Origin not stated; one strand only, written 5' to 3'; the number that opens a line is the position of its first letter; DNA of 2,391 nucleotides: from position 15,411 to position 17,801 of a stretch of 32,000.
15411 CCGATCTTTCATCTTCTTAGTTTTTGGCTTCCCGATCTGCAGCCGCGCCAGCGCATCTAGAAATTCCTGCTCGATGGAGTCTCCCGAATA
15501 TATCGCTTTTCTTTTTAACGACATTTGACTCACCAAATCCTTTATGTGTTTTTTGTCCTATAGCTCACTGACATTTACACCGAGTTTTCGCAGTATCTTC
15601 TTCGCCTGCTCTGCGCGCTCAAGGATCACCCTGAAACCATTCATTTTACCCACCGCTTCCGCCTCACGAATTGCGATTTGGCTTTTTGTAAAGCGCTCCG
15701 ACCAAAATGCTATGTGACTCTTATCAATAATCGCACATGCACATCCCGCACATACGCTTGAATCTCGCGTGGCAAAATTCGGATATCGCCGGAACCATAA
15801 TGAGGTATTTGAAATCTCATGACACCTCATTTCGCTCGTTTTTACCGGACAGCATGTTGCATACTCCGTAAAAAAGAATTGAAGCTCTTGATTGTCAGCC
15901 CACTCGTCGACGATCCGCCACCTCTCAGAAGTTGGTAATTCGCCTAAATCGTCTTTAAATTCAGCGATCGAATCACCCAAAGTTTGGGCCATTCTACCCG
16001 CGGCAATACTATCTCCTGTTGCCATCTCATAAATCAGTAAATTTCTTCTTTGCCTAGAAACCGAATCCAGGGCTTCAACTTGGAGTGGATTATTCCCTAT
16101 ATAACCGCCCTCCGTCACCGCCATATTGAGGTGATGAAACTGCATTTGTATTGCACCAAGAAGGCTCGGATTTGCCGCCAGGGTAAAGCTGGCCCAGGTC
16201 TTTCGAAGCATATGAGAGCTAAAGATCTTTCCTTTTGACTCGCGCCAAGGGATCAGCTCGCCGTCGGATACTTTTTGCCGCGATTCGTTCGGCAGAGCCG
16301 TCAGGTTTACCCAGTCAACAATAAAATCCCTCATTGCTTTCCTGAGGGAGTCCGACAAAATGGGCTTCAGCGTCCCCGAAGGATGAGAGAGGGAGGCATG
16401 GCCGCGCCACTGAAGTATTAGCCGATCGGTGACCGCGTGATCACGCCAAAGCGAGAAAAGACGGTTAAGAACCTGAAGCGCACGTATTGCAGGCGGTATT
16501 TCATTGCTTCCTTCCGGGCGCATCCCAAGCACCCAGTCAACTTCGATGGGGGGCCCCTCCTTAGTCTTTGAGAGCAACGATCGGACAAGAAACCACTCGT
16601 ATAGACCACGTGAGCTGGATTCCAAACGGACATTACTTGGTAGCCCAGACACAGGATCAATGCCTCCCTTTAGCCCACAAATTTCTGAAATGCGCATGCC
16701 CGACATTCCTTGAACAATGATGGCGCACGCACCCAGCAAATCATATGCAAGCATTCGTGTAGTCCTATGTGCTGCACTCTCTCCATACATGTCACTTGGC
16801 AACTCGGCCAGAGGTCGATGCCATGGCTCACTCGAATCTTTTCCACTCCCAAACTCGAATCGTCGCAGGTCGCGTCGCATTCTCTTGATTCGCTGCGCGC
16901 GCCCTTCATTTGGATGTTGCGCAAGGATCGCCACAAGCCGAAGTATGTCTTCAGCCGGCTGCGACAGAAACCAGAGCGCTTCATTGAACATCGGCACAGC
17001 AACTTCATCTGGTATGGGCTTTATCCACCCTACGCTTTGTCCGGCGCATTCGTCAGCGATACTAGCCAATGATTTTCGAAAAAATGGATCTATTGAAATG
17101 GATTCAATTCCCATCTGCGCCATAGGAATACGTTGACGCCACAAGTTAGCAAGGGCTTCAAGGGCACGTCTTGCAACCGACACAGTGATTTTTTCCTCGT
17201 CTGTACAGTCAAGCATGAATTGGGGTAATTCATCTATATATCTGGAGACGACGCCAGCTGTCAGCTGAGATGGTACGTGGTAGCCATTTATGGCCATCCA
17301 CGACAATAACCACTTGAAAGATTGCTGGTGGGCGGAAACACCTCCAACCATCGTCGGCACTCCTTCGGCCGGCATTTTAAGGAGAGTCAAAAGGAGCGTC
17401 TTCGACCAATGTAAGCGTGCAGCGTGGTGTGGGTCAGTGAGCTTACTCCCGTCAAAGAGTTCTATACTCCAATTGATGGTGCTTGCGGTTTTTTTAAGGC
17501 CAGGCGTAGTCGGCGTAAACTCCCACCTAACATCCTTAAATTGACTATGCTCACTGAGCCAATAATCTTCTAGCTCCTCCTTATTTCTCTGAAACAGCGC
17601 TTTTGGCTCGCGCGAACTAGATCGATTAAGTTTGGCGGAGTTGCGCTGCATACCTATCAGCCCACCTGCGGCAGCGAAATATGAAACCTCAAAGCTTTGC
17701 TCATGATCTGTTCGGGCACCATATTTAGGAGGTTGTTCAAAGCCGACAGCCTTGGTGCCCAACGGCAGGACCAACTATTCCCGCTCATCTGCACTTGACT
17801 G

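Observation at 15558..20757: Recombinase-in-trio (RIT)-type element: three distinct tyrosine recombinases packed end to end in a low-GC block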

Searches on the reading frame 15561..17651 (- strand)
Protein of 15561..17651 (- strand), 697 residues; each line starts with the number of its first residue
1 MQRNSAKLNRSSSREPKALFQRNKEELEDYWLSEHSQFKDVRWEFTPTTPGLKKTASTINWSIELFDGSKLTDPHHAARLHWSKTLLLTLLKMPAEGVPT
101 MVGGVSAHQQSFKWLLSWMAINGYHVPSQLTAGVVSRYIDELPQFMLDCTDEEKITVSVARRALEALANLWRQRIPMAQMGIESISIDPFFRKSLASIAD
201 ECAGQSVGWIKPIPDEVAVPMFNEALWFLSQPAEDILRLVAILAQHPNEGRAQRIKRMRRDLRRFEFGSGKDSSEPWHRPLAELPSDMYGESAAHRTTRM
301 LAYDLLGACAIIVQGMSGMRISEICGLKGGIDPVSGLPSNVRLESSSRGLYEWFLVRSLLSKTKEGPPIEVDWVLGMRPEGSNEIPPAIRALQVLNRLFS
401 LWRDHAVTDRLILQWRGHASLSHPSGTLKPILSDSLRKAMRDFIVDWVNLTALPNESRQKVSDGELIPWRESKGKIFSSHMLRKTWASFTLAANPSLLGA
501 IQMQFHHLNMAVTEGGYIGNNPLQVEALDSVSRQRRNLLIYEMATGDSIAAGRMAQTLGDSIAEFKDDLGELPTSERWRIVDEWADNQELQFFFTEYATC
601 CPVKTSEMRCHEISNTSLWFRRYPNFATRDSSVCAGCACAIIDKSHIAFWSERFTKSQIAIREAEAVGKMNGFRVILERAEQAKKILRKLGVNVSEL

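Call 3: search_protein_families(library=pfam, proteins=[window:15561-17651:-], max_evalue=0.01)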
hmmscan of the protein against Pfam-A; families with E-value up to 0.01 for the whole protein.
window:15561-17651:- (697 aa): 1 family
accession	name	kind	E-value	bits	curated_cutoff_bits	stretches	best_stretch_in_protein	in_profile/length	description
PF00589.27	Phage_integrase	-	0.003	17.8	27.1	0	476-518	126-166/172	Phage integrase family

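Call 4: search_protein_families(library=ncbifam, proteins=[window:15561-17651:-], max_evalue=0.01)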
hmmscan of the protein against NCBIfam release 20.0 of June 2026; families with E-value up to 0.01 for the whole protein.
window:15561-17651:- (697 aa): 0 families

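Call 18: search_dna_similar(query=window:15561-17651:-, collection=plasmids, mode=protein, max_evalue=0.001, max_rows=25)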
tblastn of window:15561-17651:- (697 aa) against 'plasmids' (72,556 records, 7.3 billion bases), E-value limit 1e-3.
Records with a match: 52; places in all: 60; records where one place covers at least 80% of the query: 43.
Best place of each record, by identity: <60% 52.
By first word of the organism name: Sphingobium 10; Mesorhizobium 9; Cupriavidus 5; Novosphingobium 4; Sphingomonas 4; Agrobacterium 4; Bradyrhizobium 2; Ancylobacter 2; Burkholderia 2; Methylocella 2; and 8 more.
By predicted mobility (MOB-suite, as given by PLSDB): conjugative 35; non-mobilizable 12; mobilizable 5.
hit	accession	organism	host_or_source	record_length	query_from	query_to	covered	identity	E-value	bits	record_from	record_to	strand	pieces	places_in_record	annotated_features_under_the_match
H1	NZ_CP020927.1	Sphingobium yanoikuyae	soil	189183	19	697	97%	36.4%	4e-137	452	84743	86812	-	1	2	hypothetical protein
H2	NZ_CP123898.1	Methylomonas sp. UP202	pure culture,canal sediment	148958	32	696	95%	29.7%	8e-83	294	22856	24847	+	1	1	hypothetical protein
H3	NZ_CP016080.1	Mesorhizobium loti NZP2037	Lotus,cell culture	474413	26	691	96%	23.5%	1e-25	121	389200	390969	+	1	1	hypothetical protein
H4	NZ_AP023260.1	Mesorhizobium sp. L-2-11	Lotus japonicus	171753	32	691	95%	23.4%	5e-25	119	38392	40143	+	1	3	hypothetical protein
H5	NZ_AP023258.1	Mesorhizobium sp. L-2-11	Lotus japonicus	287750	32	691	95%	23.4%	5e-25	119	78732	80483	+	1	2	hypothetical protein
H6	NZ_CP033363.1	Mesorhizobium sp. NZP2077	cell culture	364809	32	690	95%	23.3%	5e-21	106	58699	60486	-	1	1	integrase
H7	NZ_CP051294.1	Mesorhizobium sp. NZP2077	cell culture,Lotus corniculatus nodule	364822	32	690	95%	23.3%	5e-21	106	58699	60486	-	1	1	integrase | hypothetical protein | TetR family transcriptional regulator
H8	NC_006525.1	Cupriavidus metallidurans CH34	-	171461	36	690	94%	23.1%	2e-8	66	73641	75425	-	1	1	tyrosine-type recombinase/integrase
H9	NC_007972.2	Cupriavidus metallidurans CH34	-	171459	36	690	94%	23.1%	2e-8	66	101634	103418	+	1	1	tyrosine-type recombinase/integrase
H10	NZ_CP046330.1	Cupriavidus metallidurans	sedimentation pond in a zinc factory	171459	36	690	94%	23.1%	2e-8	66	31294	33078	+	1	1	tyrosine-type recombinase/integrase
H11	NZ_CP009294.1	Novosphingobium pentaromativorans US6-1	mud sediment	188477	28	691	95%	22.7%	2e-17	95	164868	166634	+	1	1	hypothetical protein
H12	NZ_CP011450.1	Sphingomonas sanxanigenens DSM 19645 = NX02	-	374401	32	696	95%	22.4%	3e-21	107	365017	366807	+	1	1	hypothetical protein (x2)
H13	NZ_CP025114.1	Bradyrhizobium sp. SK17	whole organism,agricultural soil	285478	32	657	90%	23.5%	5e-21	106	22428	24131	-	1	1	integrase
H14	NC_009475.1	Bradyrhizobium sp. BTAi1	-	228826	32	653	89%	23.6%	2e-21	108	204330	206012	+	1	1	integrase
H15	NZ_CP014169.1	Sphingomonas panacis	Panax ginseng,bacterial cell,Panax ...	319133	29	690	95%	22.0%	2e-20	104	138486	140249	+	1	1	hypothetical protein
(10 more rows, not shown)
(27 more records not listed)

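Call 60: search_solved_structures(query=A2, max_evalue=1, show_alignments=2)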
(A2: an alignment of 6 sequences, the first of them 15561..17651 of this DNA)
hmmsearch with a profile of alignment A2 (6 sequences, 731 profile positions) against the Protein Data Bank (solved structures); distinct sequences matched with E-value up to 1: 0.

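Call 90: find_related_loci(query=A2, collection=metagenome_contigs, flank=10000)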
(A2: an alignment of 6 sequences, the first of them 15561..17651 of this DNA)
Query A2 (697 aa) in metagenome_contigs; peptide patterns used: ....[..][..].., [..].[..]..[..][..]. (x = any residue, [..] = any of these).
263 stretches matched a pattern; 15 encode a relative of the query (tblastn E <= 1e-3); 15 distinct loci.
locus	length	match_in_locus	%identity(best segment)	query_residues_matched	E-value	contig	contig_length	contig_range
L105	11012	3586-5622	45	37-697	0e+0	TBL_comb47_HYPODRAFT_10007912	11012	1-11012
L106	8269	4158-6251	41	17-697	0e+0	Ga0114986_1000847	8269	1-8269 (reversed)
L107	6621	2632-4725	41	17-697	0e+0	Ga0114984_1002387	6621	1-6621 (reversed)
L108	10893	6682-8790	41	16-697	1e-176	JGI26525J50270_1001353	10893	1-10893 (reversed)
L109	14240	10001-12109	41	16-697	1e-176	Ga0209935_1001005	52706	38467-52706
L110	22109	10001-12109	47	17-697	0e+0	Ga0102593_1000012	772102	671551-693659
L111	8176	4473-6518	40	26-697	1e-167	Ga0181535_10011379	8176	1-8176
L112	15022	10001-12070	36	19-697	5e-144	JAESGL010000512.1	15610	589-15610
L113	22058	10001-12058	45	19-697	0e+0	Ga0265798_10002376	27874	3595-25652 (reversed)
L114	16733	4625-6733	48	16-697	0e+0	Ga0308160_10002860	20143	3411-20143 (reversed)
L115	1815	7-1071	52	341-697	7e-129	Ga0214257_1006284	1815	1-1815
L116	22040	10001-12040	46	25-697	0e+0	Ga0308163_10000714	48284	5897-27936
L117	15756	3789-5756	34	32-697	3e-120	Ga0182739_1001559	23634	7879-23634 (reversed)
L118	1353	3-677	56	474-697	5e-89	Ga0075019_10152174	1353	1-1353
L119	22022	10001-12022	34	27-696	1e-117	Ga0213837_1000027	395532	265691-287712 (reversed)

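Call 93: search_protein_families(library=padloc, proteins=[window:15561-17651:-], max_evalue=0.01)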
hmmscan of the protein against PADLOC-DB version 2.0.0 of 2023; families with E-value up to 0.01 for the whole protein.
window:15561-17651:- (697 aa): 0 families

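Call 94: search_protein_families(library=phrogs, proteins=[window:15561-17651:-], max_evalue=0.01)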
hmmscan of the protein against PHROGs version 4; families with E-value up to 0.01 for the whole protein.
window:15561-17651:- (697 aa): 1 family
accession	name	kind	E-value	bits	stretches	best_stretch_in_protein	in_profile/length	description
phrog_216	-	integration and excision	5.4e-06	26.7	1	476-529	181-233/301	integrase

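Call 121: search_protein_families(library=pfam, proteins=[L109:4697-5587:+, L109:5467-6030:+, L112:5691-6344:+, L112:5544-6407:-, L119:4783-6519:-, L119:5605-6651:+, L111:2-1093:+], max_evalue=0.001)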
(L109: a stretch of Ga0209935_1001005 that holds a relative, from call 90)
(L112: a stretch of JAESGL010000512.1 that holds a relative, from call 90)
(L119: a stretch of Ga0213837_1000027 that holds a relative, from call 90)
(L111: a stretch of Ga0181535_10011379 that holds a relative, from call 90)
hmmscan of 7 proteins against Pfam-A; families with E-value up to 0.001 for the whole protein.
L109:4697-5587:+ (297 aa): 0 families

L109:5467-6030:+ (188 aa): 0 families

L112:5691-6344:+ (218 aa): 0 families

L112:5544-6407:- (288 aa): 0 families

L119:4783-6519:- (579 aa): 3 families
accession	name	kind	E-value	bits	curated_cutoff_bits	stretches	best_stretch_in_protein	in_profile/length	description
PF01068.26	DNA_ligase_A_M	-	7.8e-25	88.2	26.2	2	228-304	5-87/204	ATP dependent DNA ligase domain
PF04675.19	DNA_ligase_A_N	-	8.5e-09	36.3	24.6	1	11-169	4-174/174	DNA ligase N terminus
PF04679.21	DNA_ligase_A_C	-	1.9e-08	35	27.5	1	468-563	2-94/94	ATP dependent DNA ligase C terminal region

L119:5605-6651:+ (349 aa): 0 families

L111:2-1093:+ (364 aa): 1 family
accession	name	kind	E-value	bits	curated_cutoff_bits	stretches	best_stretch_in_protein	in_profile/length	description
PF04851.21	ResIII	-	5.5e-07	30.1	22.5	1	167-276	2-110/164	Type III restriction enzyme, res subunit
